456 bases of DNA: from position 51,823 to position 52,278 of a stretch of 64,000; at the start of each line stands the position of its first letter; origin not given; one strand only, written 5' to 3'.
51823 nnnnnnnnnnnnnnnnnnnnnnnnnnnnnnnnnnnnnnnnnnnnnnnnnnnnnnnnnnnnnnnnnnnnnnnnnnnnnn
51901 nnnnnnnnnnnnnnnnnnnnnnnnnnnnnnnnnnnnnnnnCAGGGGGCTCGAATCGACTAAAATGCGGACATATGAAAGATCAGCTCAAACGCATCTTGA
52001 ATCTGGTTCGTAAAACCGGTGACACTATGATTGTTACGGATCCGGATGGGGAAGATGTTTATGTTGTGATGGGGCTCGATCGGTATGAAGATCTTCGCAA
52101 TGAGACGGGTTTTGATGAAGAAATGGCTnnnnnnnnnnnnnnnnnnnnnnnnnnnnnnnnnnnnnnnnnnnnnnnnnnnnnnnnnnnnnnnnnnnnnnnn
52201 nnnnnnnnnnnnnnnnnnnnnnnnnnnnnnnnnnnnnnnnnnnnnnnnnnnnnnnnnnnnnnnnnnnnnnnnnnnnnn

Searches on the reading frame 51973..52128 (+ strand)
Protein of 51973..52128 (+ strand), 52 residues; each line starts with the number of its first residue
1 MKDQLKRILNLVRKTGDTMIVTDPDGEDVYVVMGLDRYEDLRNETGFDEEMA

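Call 70: predict_structure(alignment_id=A4)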
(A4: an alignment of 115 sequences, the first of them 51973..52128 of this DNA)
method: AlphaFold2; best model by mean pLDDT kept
length: 52 residues; sequences in the alignment: 115
mean_pLDDT: 71.3   pTM: 0.40
mean pLDDT of the five models: 71.3, 71.0, 63.3, 54.3, 53.0
residues with pLDDT >= 90: 0; 70-90: 33; 50-70: 19; < 50: 0
segments of 3 or more residues with pLDDT < 50: none
pLDDT, mean of each block of 10 residues (from residue 1): 68 70 76 77 68 57
secondary structure, 60 per line:
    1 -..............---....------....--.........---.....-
elements in order: H2-15 E19-22 E29-32 H35-43 H47-51

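Call 74: fold_search(model_id=the predicted structure, library=pdb)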
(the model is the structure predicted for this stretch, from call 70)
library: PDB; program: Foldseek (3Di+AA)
matches with E <= 10: 292; with E <= 0.001: 0
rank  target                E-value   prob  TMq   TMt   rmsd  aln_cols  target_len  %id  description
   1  7v5y_A                6.8e-01  0.41  0.44  0.41   7.4        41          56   15  Crystal structure of hexameric complex of Sa2YoeB-Sa2YefM toxin-antitoxin from Staphylococcus aureus (released 2021-12-15)
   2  7v6w_A                8.4e-01  0.28  0.44  0.40   9.1        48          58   19  Crystal structure of heterohexameric Sa2YoeB-Sa2YefM complex bound to 26bp-DNA (released 2021-12-15)
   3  2nnn_D                8.4e-01  0.16  0.35  0.20   6.0        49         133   20  Crystal structure of probable transcriptional regulator from Pseudomonas aeruginosa (released 2006-11-21)
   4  6hiv_BN               9.0e-01  0.20  0.41  0.16   5.9        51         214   20  Cryo-EM structure of the Trypanosoma brucei mitochondrial ribosome - This entry contains the complete mitoribosome (released 2018-10-03)
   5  6hix_BN               9.0e-01  0.20  0.41  0.16   5.9        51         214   20  Cryo-EM structure of the Trypanosoma brucei mitochondrial ribosome - This entry contains the large mitoribosomal subu (released 2018-09-26)
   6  4d0k_B                9.6e-01  0.07  0.22  0.14   9.5        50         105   24  Complex of Chaetomium thermophilum PAN2 (WD40-CS1) with PAN3 (C-term) (released 2014-06-04)
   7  3oei_E                1.1e+00  0.18  0.43  0.29   9.3        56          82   18  Crystal structure of Mycobacterium tuberculosis RelJK (Rv3357-Rv3358-RelBE3) (released 2011-03-16)
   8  2eth_A                1.1e+00  0.14  0.34  0.19   7.0        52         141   19  Crystal structure of a marr-like transcriptional regulator (tm0816) from thermotoga maritima at 2.50 A resolution (released 2005-11-08)
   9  2nnn_E                1.3e+00  0.13  0.35  0.20   6.1        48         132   21  Crystal structure of probable transcriptional regulator from Pseudomonas aeruginosa (released 2006-11-21)
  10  8yxv_G                1.4e+00  0.15  0.42  0.31  10.8        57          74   14  Toxin-antitoxin complex from Streptococcus pneumoniae (released 2025-04-09)
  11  2nnn_A                1.5e+00  0.13  0.35  0.20   6.0        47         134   21  Crystal structure of probable transcriptional regulator from Pseudomonas aeruginosa (released 2006-11-21)
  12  3oei_N                1.5e+00  0.10  0.35  0.23  11.9        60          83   18  Crystal structure of Mycobacterium tuberculosis RelJK (Rv3357-Rv3358-RelBE3) (released 2011-03-16)
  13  4cyj_C                1.5e+00  0.07  0.24  0.06   9.1        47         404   23  Chaetomium thermophilum Pan2:Pan3 complex (released 2014-06-11)
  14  4cyj_B                1.5e+00  0.07  0.23  0.06   9.2        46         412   24  Chaetomium thermophilum Pan2:Pan3 complex (released 2014-06-11)
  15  4cyi_C                1.6e+00  0.07  0.23  0.06   9.2        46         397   24  Chaetomium thermophilum Pan3 (released 2014-06-11)
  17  3cto_B                1.8e+00  0.10  0.35  0.23  11.3        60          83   18  Crystal Structure of M. tuberculosis YefM antitoxin (released 2008-12-02)
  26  7v6w_D                2.2e+00  0.13  0.43  0.29  10.7        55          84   14  Crystal structure of heterohexameric Sa2YoeB-Sa2YefM complex bound to 26bp-DNA (released 2021-12-15)
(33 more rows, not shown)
